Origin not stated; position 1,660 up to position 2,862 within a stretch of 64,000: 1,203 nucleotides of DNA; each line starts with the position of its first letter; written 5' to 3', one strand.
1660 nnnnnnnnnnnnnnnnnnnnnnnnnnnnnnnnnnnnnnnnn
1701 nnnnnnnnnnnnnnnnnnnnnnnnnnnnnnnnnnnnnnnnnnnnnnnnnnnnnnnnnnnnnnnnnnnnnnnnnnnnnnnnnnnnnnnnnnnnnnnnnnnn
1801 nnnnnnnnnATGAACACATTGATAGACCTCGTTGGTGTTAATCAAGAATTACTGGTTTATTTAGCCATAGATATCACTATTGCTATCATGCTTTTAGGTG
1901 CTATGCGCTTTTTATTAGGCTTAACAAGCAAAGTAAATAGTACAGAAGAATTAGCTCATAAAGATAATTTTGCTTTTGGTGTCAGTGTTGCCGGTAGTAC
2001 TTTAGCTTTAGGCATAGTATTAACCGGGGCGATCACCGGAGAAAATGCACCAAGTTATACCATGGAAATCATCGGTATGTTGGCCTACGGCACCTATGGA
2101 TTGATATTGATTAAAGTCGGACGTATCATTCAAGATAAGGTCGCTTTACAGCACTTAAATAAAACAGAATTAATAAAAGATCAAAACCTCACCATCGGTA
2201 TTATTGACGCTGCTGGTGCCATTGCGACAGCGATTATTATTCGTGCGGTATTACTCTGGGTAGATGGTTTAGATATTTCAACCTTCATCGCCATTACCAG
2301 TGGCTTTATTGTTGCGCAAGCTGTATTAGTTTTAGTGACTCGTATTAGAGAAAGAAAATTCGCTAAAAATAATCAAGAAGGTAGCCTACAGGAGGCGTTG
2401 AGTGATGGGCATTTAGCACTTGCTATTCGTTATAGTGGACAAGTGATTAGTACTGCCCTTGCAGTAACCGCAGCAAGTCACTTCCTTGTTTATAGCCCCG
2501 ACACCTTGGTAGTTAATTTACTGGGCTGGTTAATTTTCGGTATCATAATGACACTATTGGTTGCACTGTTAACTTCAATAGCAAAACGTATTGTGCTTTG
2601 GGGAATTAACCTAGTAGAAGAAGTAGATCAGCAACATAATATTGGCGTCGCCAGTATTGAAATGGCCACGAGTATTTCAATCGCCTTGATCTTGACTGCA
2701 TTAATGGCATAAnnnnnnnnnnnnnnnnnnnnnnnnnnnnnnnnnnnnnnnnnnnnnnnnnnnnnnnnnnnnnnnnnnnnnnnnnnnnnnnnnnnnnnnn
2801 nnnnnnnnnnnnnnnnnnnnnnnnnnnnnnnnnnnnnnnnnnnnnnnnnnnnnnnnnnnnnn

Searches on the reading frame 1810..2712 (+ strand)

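Call 70: search_protein_families(library=pfam, proteins=[window:1810-2712:+], max_evalue=0.00001)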
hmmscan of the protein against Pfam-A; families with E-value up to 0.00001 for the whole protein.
window:1810-2712:+ (300 aa): 1 family
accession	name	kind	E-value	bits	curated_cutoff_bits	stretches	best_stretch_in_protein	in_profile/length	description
PF03994.20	DUF350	-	1.2e-33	116.4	26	2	15-148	6-133/133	Domain of Unknown Function (DUF350)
